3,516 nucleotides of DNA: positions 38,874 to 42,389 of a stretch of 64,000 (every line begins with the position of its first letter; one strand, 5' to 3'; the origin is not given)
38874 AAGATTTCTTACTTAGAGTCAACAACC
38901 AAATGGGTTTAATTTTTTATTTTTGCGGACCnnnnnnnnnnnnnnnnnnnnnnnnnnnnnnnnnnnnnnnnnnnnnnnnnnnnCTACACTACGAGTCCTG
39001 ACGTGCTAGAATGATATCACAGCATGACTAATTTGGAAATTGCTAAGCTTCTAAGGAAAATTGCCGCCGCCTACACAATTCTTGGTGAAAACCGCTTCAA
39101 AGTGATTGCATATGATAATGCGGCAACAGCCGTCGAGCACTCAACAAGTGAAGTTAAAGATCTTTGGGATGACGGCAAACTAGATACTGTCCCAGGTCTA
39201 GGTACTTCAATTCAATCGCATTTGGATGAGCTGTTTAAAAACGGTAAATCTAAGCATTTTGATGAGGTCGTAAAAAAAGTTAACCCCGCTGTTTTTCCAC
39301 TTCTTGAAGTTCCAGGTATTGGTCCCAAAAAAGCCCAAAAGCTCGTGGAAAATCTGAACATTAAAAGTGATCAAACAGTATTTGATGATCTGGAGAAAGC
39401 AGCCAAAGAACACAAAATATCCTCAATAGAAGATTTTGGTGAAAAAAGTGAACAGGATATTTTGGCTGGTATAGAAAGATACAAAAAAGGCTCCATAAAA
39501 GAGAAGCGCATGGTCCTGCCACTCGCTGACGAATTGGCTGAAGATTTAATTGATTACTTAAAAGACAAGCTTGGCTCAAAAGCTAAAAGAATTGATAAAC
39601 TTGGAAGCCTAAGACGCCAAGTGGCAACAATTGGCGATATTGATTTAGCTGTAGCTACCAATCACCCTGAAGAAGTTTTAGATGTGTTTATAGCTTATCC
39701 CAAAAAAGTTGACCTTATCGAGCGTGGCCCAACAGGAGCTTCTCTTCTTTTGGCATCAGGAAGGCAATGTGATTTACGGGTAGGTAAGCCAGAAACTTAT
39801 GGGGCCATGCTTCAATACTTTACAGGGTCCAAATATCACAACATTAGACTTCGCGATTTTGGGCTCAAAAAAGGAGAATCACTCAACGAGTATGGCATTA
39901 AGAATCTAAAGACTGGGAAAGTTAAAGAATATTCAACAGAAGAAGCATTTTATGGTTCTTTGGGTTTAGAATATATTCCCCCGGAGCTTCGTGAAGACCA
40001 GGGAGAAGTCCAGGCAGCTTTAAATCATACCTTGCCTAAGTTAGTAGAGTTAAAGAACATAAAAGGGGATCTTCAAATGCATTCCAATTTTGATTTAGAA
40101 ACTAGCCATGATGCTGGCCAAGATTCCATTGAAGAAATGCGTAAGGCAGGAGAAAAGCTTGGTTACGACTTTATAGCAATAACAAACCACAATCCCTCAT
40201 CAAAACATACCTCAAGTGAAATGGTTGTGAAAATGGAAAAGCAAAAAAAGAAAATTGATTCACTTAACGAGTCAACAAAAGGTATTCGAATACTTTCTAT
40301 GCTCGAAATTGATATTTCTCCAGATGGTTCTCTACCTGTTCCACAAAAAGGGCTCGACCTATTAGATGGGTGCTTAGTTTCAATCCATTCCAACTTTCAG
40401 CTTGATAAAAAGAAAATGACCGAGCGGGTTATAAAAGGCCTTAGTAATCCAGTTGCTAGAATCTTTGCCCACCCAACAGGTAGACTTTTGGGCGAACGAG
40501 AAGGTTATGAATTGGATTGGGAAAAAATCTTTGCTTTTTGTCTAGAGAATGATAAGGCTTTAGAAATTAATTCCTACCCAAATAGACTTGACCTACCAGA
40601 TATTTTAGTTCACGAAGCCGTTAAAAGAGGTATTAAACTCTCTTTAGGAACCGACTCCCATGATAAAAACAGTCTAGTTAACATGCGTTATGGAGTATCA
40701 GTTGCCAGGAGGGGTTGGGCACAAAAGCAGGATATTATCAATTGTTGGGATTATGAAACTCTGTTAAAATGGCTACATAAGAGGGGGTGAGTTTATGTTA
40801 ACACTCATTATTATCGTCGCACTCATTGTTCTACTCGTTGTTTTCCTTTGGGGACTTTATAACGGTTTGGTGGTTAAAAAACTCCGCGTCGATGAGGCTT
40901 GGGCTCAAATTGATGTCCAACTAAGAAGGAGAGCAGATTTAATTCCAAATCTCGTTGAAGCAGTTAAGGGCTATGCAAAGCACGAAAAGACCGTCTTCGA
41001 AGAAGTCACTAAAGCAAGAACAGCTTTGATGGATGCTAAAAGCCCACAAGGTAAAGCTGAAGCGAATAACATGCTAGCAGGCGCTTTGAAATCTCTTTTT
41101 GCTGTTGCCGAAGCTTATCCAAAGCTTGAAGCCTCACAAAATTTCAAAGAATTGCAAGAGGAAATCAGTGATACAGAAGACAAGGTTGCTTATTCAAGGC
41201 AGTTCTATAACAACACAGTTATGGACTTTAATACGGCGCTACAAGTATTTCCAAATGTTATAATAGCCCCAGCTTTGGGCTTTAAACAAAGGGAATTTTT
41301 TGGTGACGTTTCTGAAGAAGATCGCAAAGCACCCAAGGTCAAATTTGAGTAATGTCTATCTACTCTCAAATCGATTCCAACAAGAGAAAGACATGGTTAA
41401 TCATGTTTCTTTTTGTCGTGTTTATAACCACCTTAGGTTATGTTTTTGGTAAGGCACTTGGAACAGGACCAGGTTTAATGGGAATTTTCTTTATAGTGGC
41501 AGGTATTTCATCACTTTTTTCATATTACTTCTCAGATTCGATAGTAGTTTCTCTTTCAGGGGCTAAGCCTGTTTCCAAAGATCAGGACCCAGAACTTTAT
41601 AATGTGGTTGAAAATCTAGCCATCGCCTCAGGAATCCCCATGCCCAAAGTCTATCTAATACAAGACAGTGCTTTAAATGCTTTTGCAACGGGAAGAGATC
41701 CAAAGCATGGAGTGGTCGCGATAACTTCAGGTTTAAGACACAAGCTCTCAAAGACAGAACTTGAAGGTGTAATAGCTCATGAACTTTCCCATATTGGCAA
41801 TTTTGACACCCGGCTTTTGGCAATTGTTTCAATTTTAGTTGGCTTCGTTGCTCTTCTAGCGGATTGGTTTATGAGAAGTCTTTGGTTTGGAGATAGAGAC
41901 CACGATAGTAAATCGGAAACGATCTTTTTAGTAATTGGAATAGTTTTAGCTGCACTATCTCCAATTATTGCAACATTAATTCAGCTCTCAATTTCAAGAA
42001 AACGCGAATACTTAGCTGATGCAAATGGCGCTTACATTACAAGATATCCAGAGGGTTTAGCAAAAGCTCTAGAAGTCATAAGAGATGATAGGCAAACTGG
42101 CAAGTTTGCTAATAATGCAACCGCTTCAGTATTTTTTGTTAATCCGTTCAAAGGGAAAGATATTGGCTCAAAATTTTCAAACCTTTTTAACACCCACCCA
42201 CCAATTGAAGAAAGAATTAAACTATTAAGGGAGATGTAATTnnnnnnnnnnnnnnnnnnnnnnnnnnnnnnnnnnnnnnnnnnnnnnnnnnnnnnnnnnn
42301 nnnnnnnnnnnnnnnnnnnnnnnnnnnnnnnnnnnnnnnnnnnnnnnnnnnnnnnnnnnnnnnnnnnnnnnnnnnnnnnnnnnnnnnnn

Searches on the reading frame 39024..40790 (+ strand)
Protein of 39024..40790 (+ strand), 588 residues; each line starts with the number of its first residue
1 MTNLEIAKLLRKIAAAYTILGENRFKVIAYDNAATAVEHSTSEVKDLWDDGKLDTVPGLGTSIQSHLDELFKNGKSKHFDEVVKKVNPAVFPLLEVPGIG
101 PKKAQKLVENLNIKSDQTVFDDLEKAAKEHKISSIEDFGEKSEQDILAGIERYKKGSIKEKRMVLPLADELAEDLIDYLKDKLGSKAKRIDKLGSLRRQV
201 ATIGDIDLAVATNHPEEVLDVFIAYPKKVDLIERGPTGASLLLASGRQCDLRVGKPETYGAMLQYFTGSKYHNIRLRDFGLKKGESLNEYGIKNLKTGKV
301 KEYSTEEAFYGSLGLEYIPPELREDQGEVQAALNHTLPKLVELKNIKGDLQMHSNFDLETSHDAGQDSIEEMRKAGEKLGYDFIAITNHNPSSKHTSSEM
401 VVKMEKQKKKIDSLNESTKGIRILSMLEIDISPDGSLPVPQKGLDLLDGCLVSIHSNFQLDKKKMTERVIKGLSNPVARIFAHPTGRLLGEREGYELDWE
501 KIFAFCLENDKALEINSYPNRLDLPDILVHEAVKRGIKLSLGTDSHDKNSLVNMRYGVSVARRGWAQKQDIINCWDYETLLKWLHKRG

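Call 31: search_protein_families(library=pfam, proteins=[window:39024-40790:+], max_evalue=0.0001)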
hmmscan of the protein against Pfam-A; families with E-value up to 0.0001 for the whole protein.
window:39024-40790:+ (588 aa): 4 families
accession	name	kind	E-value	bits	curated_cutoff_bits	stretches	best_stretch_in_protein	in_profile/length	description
PF14791.11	DNA_pol_B_thumb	-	7.7e-21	74.2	25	1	263-324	2-63/63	DNA polymerase beta thumb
PF14716.13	HHH_8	-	6.3e-14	52.6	30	1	1-75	1-72/73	Helix-hairpin-helix domain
PF14520.12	HHH_5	-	6.3e-09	36.6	27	1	93-150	4-55/57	Helix-hairpin-helix domain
PF02811.25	PHP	-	2.9e-05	24.9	26.4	0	349-517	1-163/164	PHP domain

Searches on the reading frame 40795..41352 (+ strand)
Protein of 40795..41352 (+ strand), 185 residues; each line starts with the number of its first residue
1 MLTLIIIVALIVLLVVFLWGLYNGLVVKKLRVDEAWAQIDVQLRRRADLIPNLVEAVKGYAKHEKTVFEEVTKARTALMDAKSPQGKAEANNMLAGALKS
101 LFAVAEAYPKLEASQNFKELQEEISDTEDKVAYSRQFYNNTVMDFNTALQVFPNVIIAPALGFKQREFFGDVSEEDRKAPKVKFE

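Call 31: search_protein_families(library=pfam, proteins=[window:40795-41352:+], max_evalue=0.0001)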
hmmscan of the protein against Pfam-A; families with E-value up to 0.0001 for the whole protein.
window:40795-41352:+ (185 aa): 1 family
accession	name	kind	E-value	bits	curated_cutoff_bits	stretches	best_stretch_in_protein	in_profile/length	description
PF04011.17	LemA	-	1.6e-59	200.5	26.2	1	35-184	1-149/149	LemA family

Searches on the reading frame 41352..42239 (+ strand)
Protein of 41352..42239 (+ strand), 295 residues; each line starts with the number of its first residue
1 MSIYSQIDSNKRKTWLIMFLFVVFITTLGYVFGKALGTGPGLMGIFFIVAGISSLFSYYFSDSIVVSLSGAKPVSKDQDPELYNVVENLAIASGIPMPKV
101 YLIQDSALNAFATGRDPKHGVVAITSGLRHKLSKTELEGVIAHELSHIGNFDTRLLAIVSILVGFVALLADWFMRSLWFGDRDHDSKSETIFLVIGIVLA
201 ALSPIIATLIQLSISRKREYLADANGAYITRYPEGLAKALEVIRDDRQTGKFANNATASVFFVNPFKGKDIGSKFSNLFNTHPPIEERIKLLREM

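Call 31: search_protein_families(library=pfam, proteins=[window:41352-42239:+], max_evalue=0.0001)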
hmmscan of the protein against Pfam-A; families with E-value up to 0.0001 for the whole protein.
window:41352-42239:+ (295 aa): 1 family
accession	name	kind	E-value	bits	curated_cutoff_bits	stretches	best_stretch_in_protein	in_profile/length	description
PF01435.24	Peptidase_M48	-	3.5e-30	105.6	20.3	1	78-294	3-184/186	Peptidase family M48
